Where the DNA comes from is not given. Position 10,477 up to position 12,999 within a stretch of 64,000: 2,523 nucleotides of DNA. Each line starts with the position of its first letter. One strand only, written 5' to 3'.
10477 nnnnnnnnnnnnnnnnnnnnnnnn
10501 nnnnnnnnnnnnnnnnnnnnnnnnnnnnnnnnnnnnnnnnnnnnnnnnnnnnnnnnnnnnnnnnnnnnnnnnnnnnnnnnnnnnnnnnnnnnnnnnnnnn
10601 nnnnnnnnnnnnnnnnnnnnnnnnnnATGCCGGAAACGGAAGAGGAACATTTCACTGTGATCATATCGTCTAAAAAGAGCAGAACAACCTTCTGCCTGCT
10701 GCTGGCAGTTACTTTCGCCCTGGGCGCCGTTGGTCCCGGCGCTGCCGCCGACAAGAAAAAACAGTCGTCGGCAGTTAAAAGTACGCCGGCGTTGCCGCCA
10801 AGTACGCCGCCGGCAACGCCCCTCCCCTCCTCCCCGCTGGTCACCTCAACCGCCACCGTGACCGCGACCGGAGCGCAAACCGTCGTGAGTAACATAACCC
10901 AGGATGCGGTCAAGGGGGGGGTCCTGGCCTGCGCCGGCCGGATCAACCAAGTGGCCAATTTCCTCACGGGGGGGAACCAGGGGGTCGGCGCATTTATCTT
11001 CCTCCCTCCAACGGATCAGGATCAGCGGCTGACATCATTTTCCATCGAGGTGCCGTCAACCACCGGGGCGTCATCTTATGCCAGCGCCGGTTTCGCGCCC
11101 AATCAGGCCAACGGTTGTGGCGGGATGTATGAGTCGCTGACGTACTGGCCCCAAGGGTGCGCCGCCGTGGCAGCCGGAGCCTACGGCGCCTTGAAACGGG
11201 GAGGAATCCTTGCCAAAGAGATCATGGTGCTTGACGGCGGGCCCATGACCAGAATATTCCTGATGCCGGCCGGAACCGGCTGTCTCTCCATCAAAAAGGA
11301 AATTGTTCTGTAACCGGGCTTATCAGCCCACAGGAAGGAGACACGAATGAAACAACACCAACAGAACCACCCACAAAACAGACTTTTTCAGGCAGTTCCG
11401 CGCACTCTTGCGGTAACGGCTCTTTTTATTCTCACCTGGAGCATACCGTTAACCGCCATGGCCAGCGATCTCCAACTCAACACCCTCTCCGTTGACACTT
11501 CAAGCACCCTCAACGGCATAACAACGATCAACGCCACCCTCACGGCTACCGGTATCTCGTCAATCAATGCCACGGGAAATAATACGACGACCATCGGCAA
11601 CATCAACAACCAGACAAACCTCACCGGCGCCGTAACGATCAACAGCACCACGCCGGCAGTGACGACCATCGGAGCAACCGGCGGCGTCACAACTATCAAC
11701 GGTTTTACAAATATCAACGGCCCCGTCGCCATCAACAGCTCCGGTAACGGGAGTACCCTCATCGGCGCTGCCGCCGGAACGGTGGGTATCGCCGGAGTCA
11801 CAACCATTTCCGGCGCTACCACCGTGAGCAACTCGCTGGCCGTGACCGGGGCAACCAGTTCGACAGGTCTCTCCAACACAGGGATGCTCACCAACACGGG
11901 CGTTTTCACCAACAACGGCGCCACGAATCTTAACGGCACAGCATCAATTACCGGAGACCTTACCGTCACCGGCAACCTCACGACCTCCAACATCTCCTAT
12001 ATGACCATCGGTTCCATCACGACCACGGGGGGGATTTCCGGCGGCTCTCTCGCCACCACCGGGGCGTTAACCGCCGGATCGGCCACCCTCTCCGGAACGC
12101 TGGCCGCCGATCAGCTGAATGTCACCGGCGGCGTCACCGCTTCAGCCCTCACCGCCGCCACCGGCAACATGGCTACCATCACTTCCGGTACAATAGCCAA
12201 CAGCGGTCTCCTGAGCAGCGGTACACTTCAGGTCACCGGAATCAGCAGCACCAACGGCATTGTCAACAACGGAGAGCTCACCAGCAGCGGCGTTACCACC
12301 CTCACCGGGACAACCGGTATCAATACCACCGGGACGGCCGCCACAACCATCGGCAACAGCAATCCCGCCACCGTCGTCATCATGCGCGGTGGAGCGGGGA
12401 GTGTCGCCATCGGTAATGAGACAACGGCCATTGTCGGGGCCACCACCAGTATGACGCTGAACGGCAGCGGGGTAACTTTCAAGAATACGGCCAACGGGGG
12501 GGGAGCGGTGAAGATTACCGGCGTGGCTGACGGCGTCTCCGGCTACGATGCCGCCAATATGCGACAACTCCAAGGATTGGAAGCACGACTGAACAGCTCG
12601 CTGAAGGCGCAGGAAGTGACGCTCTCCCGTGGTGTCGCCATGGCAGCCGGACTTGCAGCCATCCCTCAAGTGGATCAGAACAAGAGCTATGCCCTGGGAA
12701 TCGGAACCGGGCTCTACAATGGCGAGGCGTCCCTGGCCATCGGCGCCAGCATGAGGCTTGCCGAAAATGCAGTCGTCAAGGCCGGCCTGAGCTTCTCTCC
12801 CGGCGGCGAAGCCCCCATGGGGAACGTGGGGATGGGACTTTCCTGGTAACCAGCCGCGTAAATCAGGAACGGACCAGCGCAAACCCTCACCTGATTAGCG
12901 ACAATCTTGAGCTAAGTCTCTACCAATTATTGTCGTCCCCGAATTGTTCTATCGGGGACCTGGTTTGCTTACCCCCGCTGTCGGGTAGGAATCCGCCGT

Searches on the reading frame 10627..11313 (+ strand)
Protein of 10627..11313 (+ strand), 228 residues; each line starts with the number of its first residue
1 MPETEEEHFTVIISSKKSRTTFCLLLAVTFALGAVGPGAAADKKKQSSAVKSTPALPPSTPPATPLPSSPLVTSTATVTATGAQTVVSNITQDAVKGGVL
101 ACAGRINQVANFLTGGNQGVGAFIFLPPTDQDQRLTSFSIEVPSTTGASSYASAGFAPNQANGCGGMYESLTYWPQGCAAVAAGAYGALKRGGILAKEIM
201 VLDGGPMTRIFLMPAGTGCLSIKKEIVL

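Call 5: search_protein_families(library=pfam, proteins=[window:10627-11313:+], max_evalue=0.01)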
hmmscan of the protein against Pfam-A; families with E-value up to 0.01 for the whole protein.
window:10627-11313:+ (228 aa): 0 families

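Call 10: find_homologous_proteins(query=window:10627-11313:+, max_evalue=0.001)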
Query window:10627-11313:+ (228 aa): 718 proteins with E <= 0.001 among 3228 candidates; the best 120 are listed.
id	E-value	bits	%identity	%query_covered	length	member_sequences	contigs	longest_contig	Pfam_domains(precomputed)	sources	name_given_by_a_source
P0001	1.2e-142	491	100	100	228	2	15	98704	-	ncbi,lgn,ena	-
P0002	4.1e-82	293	64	92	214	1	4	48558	-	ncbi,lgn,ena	-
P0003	4.8e-72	260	59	94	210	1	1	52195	-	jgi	jgi:hypothetical protein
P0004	4.9e-56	208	62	62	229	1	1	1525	-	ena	-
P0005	5.0e-55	205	46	98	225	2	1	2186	-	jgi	-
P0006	7.6e-55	204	64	62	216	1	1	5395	-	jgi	jgi:hypothetical protein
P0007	1.6e-54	203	65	62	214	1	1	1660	-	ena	-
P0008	3.1e-54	202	62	62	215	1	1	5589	-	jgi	jgi:hypothetical protein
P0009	8.7e-54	200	55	89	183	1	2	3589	-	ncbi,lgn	-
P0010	1.3e-53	200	68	61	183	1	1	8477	-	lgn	-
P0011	3.2e-53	199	62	64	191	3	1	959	-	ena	-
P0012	4.1e-53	198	66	61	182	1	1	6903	-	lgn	-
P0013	4.6e-53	198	63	62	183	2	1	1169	-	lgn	-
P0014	5.6e-53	198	67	61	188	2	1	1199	-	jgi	jgi:hypothetical protein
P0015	5.8e-53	198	57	64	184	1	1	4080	-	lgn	-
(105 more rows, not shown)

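Call 13: find_encoding_contigs(protein=P0001, flank=3000, max_places=10)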
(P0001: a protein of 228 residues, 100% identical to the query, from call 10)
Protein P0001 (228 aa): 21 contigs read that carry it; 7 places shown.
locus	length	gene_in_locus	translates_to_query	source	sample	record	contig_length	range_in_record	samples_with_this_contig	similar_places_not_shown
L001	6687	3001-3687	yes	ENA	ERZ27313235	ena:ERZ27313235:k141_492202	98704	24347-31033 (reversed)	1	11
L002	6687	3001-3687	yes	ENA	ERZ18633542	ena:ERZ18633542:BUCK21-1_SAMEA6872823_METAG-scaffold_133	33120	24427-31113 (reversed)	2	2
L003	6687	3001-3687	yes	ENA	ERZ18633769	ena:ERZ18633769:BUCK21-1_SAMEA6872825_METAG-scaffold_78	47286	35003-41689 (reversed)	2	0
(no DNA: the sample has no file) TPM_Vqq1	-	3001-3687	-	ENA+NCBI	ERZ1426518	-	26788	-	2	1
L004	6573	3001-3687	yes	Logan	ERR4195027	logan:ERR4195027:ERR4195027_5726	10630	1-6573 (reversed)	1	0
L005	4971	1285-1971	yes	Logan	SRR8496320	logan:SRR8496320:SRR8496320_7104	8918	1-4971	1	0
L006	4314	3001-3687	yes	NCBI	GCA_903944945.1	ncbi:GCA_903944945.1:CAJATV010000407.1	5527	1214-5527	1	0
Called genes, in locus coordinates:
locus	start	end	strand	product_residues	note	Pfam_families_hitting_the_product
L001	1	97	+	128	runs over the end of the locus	PF02410:RsfS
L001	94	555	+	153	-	PF02590:SPOUT_MTase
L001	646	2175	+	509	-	PF01676:Metalloenzyme, PF06415:iPGM_N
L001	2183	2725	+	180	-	-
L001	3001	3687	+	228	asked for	-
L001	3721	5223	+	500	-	-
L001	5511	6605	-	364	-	PF01926:MMR_HSR1, PF02421:FeoB_N, PF06071:YchF-GTPase_C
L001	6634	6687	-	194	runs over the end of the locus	PF01195:Pept_tRNA_hydro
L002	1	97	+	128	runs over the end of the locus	PF02410:RsfS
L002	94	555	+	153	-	PF02590:SPOUT_MTase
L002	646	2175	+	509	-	PF01676:Metalloenzyme, PF06415:iPGM_N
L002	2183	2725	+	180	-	-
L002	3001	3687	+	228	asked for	-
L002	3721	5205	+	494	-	-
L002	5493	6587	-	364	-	PF01926:MMR_HSR1, PF02421:FeoB_N, PF06071:YchF-GTPase_C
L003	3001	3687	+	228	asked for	-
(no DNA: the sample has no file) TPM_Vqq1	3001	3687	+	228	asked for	-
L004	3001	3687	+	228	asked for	-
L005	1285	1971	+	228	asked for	-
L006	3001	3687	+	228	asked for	-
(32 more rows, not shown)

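Call 14: list_cluster_members(proteins=[P0001, P0002])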
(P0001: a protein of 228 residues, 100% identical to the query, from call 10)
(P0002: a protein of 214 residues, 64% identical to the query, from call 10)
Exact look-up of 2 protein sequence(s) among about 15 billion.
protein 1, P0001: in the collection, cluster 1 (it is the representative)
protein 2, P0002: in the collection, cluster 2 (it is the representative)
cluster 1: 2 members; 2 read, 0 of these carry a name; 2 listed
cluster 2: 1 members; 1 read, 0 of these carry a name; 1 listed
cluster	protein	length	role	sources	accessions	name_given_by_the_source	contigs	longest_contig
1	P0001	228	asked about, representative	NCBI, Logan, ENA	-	-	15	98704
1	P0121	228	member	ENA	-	-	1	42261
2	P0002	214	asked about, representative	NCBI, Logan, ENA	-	-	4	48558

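Call 16: find_encoding_contigs(protein=P0002, flank=3000, max_places=6)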
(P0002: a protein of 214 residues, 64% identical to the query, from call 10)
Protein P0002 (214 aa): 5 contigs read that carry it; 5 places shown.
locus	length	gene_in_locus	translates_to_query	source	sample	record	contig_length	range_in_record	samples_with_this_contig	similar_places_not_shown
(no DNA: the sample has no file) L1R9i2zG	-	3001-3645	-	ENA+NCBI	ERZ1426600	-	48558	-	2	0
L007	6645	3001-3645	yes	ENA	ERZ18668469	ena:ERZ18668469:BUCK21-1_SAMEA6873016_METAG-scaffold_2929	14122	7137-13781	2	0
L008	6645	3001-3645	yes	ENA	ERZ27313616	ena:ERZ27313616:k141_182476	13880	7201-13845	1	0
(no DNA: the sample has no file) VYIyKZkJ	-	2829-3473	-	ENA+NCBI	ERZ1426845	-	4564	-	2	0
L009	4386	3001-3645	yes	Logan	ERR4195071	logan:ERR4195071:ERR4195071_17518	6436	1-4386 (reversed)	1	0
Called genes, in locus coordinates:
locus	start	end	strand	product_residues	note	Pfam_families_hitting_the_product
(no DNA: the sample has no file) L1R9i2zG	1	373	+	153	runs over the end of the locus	PF02590:SPOUT_MTase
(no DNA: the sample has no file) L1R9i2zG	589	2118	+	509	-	PF01676:Metalloenzyme, PF06415:iPGM_N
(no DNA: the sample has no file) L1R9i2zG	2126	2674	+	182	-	-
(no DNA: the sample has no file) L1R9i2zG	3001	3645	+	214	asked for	-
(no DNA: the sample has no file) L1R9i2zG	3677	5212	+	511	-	-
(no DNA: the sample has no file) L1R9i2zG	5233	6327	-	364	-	PF01926:MMR_HSR1, PF02421:FeoB_N, PF06071:YchF-GTPase_C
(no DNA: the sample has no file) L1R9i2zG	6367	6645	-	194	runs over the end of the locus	PF01195:Pept_tRNA_hydro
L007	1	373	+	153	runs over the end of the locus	PF02590:SPOUT_MTase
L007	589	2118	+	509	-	PF01676:Metalloenzyme, PF06415:iPGM_N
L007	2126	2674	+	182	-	-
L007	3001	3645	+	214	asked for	-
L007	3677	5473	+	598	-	-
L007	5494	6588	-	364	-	PF01926:MMR_HSR1, PF02421:FeoB_N, PF06071:YchF-GTPase_C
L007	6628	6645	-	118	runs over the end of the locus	?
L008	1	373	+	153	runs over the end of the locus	PF02590:SPOUT_MTase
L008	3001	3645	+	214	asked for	-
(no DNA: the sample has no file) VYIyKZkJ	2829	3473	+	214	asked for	-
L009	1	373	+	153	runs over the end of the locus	PF02590:SPOUT_MTase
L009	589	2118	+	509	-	PF01676:Metalloenzyme, PF06415:iPGM_N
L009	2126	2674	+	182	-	-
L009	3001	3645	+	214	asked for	-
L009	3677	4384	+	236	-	?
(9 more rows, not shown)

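Call 17: find_encoding_contigs(protein=P0003, flank=3000, max_places=4)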
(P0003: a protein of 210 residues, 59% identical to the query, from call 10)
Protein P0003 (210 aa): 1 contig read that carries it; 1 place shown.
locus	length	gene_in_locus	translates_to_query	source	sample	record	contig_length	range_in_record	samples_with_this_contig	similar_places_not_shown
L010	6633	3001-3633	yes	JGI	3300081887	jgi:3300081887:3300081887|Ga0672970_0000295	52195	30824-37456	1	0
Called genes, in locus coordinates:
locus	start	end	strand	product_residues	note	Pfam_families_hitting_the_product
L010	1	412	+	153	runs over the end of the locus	PF02590:SPOUT_MTase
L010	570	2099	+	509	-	PF01676:Metalloenzyme, PF06415:iPGM_N, PF01663:Phosphodiest (faint)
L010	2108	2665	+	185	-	-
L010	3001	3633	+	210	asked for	-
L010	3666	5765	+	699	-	-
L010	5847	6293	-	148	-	PF09335:VTT_dom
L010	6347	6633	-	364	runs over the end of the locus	PF01926:MMR_HSR1, PF02421:FeoB_N, PF06071:YchF-GTPase_C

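Call 21: find_encoding_contigs(protein=P0121, flank=3000, max_places=4)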
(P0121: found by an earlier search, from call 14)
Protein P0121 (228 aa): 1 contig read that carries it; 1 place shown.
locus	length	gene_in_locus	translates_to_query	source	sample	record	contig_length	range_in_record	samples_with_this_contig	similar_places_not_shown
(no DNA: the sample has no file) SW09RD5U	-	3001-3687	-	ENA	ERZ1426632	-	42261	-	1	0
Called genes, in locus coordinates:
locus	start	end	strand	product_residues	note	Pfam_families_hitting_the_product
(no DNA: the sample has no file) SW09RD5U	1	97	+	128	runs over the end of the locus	PF02410:RsfS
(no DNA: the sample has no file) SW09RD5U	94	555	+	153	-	PF02590:SPOUT_MTase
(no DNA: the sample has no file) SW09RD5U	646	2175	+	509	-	PF01676:Metalloenzyme, PF06415:iPGM_N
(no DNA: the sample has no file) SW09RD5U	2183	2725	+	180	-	-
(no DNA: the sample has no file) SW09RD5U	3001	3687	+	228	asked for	-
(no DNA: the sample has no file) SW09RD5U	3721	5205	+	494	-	-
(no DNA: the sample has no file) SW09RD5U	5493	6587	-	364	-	PF01926:MMR_HSR1, PF02421:FeoB_N, PF06071:YchF-GTPase_C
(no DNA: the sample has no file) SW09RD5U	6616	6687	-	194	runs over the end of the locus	PF01195:Pept_tRNA_hydro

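Call 28: find_related_loci(query=A3, collection=genome_contigs, flank=2500)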
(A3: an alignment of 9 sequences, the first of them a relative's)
Query A3 (228 aa) in genome_contigs; peptide patterns used: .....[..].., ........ (x = any residue, [..] = any of these).
149 stretches matched a pattern; 67 encode a relative of the query (tblastn E <= 1e-3); 67 distinct loci.
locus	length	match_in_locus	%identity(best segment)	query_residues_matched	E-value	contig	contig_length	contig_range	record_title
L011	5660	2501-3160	62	5-228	5e-85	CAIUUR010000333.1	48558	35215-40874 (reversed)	MAG: uncultured Geobacteraceae bacterium isolate VK3_bin-0517 genome assembly, contig: bin-0517:333/568, whole genome sh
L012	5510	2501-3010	51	37-227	4e-58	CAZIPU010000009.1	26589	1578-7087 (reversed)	MAG TPA_asm: uncultured Syntrophales bacterium isolate binchicken_co20_416 genome assembly, contig: NODE_3786_length_265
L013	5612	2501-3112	45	4-227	3e-56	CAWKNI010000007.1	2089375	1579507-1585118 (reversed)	MAG: uncultured delta proteobacterium isolate MFD01231.bin.1.87 genome assembly, contig: contig_69, whole genome shotgun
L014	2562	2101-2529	59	85-227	3e-56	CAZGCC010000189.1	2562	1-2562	MAG TPA_asm: uncultured bacterium isolate binchicken_co113_1 genome assembly, contig: NODE_48729_length_2562_cov_2.51535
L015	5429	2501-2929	58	87-227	1e-55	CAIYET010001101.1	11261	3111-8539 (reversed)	MAG: Candidatus Hydrogenedentes bacterium isolate MJ-time_bin-1056 genome assembly, contig: bin-1056:1101/1133, whole ge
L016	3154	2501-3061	54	19-227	4e-55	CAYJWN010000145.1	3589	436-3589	MAG TPA_asm: uncultured Planctomycetales bacterium isolate ERP125453_co1_486 genome assembly, contig: NODE_37133_length_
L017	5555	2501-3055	49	21-227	1e-54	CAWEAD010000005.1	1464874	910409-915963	MAG: uncultured delta proteobacterium isolate MFD05684.bin.1.22 genome assembly, contig: contig_16785, whole genome shot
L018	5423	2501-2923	60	87-227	4e-54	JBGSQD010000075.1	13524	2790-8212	MAG: Geobacterales bacterium isolate JTS-AC321 k141_1994508, whole genome shotgun sequence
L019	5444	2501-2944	59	87-227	1e-52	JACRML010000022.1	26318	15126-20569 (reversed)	MAG: Deltaproteobacteria bacterium isolate NC_groundwater_1906_Pr3_S2p5_42_12 SR2-18-S2p5_coassembly_scaffold_91646, who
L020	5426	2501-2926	62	87-228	1e-50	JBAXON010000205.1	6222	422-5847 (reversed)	MAG: Deltaproteobacteria bacterium isolate ELA506 MAG506_205, whole genome shotgun sequence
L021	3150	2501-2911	59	90-228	1e-50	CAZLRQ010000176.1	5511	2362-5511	MAG TPA_asm: uncultured Rhodoferax sp. isolate binchicken_co296_124 genome assembly, contig: NODE_7185_length_5511_cov_8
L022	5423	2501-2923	62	87-227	9e-51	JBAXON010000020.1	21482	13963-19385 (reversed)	MAG: Deltaproteobacteria bacterium isolate ELA506 MAG506_20, whole genome shotgun sequence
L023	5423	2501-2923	57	87-227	6e-51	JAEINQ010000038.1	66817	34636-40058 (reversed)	MAG: Desulfobacterales bacterium isolate MAG8 NODE_414_length_66817_cov_6.698577, whole genome shotgun sequence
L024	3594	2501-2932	60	83-227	2e-50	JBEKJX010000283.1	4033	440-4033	MAG: Smithella sp. isolate SPRUCE 333 SPRUCE_333_283, whole genome shotgun sequence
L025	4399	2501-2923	54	87-227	1e-50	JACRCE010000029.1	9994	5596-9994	MAG: Deltaproteobacteria bacterium isolate NC_groundwater_1638_Pr3_B-0.1um_54_19 SR-2_scaffold_141_639307, whole genome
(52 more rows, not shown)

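Call 32: search_protein_families(library=ncbifam, proteins=[window:10657-11313:+], max_evalue=0.01)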
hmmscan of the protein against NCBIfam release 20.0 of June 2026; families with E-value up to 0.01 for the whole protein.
window:10657-11313:+ (218 aa): 0 families

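Call 51: predict_structure(alignment_id=A4)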
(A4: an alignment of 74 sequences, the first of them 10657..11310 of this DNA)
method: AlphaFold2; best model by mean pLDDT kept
length: 218 residues; sequences in the alignment: 74
mean_pLDDT: 79.4   pTM: 0.61
mean pLDDT of the five models: 79.4, 78.9, 78.5, 78.2, 75.9
residues with pLDDT >= 90: 113; 70-90: 39; 50-70: 35; < 50: 31
segments of 3 or more residues with pLDDT < 50: 28-39, 41-46, 62-72
pLDDT, mean of each block of 10 residues (from residue 1): 56 71 57 44 51 60 45 74 96 94 88 95 95 82 92 88 95 95 88 95 96 91
secondary structure, 60 per line:
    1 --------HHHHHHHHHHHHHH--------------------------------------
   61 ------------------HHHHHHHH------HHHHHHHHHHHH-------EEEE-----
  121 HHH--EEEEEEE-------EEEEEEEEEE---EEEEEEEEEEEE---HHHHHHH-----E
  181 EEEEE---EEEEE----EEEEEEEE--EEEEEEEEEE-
elements in order: H9-22 H79-86 H93-104 E112-115 E126-132 E140-149 E153-164 H168-174 E180-185 E189-193 E198-205 E208-217

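Call 54: fold_search(model_id=the predicted structure, library=pdb)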
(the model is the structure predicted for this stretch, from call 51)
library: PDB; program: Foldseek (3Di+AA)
matches with E <= 10: 817; with E <= 0.001: 0
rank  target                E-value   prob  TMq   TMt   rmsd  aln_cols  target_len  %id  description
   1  1thq                  4.0e-02  0.30  0.13  0.18  15.8       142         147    8  Crystal Structure of Outer Membrane Enzyme PagP (released 2004-08-10)
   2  6gqf_C                8.8e-02  0.28  0.18  0.21  14.9       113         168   13  The structure of mouse AsterA (GramD1a) with 25-hydroxy cholesterol (released 2018-09-26)
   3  5ixa_A                1.3e-01  0.16  0.15  0.13  12.9       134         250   10  HCMV DNA polymerase processivity subunit UL44 at neutral pH and low salt (released 2016-11-30)
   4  7dd9_A                1.5e-01  0.23  0.19  0.06  10.1       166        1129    5  Cryo-EM structure of the Ams1 and Nbr1 complex (released 2021-07-14)
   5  6v8j_B                1.6e-01  0.23  0.19  0.25  14.3       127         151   13  Crystal structure of Ara h 8.0201 (released 2020-12-16)
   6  8u2f_A                1.6e-01  0.13  0.16  0.23  15.1       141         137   11  Vibrio parahaemolyticus ToxS periplasmic domain (released 2024-09-11)
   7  7x7z_B                1.7e-01  0.15  0.17  0.24  13.0       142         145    8  The crystal structure of 2+2/4+2 cyclase PloI4 (released 2023-02-08)
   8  3v62_B                2.0e-01  0.20  0.17  0.15  13.5       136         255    9  Structure of the S. cerevisiae Srs2 C-terminal domain in complex with PCNA conjugated to SUMO on lysine 164 (released 2012-02-29)
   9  7x7z_D                2.0e-01  0.16  0.19  0.27  11.3       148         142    7  The crystal structure of 2+2/4+2 cyclase PloI4 (released 2023-02-08)
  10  6kyl_B                2.3e-01  0.25  0.23  0.30  12.8       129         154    5  Crystal Structure of Phosphatidic acid Transporter Ups1/Mdm35 in Complex with (2R)-3-(phosphonooxy)propane-1,2-diyl di (released 2019-10-02)
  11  7x80_B                2.3e-01  0.18  0.19  0.27  13.6       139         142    9  The crystal structure of PloI4-C16M/D46A/I137V (released 2023-02-08)
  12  2hzm_H                2.3e-01  0.02  0.13  0.12  18.7       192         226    5  Structure of the Mediator head subcomplex Med18/20 (released 2006-09-12)
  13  6ymn_DDD              2.6e-01  0.21  0.21  0.23  12.9       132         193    8  Crystal structure of the Diels Alderase AbmU from Streptomyces koyangensis (released 2021-04-21)
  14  3ggn_A                2.9e-01  0.11  0.17  0.23  14.4       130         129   12  Crystal structure of DR_A0006 from Deinococcus radiodurans. Northeast Structural Genomics Consortium Target DrR147D (released 2009-03-24)
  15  5ixa_B                2.9e-01  0.11  0.14  0.13  13.2       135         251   10  HCMV DNA polymerase processivity subunit UL44 at neutral pH and low salt (released 2016-11-30)
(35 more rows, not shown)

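Call 61: search_solved_structures(query=A4, max_evalue=1)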
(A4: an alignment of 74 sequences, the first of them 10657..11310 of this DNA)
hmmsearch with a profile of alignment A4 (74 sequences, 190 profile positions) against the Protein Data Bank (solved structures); distinct sequences matched with E-value up to 1: 0.

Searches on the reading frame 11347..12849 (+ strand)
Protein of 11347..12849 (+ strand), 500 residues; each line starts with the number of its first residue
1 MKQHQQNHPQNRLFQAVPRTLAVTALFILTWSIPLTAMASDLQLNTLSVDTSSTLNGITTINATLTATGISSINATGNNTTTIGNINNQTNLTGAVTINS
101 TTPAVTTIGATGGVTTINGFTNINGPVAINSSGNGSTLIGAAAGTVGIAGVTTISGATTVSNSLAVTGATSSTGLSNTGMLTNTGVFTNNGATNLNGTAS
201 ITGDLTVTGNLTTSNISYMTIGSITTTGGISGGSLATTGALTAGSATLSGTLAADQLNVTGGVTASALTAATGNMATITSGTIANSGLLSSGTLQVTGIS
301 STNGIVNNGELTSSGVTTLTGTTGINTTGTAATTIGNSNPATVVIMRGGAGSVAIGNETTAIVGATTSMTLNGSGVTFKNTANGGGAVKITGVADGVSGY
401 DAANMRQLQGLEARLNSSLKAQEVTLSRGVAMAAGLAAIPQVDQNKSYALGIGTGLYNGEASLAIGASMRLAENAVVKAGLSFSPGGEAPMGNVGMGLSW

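Call 5: search_protein_families(library=pfam, proteins=[window:11347-12849:+], max_evalue=0.01)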
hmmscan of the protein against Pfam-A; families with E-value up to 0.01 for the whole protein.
window:11347-12849:+ (500 aa): 2 families
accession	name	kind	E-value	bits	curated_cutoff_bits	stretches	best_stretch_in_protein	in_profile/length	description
PF03895.21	YadA_anchor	-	1.9e-12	47.5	22.7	1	440-500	1-60/60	YadA-like membrane anchor domain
PF05662.19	YadA_stalk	-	4.6e-07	30.5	28.4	1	389-420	1-32/43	Coiled stalk of trimeric autotransporter adhesin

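Call 32: search_protein_families(library=ncbifam, proteins=[window:11347-12849:+], max_evalue=0.01)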
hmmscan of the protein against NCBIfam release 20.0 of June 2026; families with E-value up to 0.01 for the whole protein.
window:11347-12849:+ (500 aa): 2 families
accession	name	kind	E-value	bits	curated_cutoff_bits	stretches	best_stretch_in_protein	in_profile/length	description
NF040984.1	BimA_first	exception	2.4e-10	40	800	1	344-500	347-515/517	trimeric autotransporter actin-nucleating factor BimA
NF040983.1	BimA_second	exception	1.2e-06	27.7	600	1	281-500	155-379/381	trimeric autotransporter actin-nucleating factor BimA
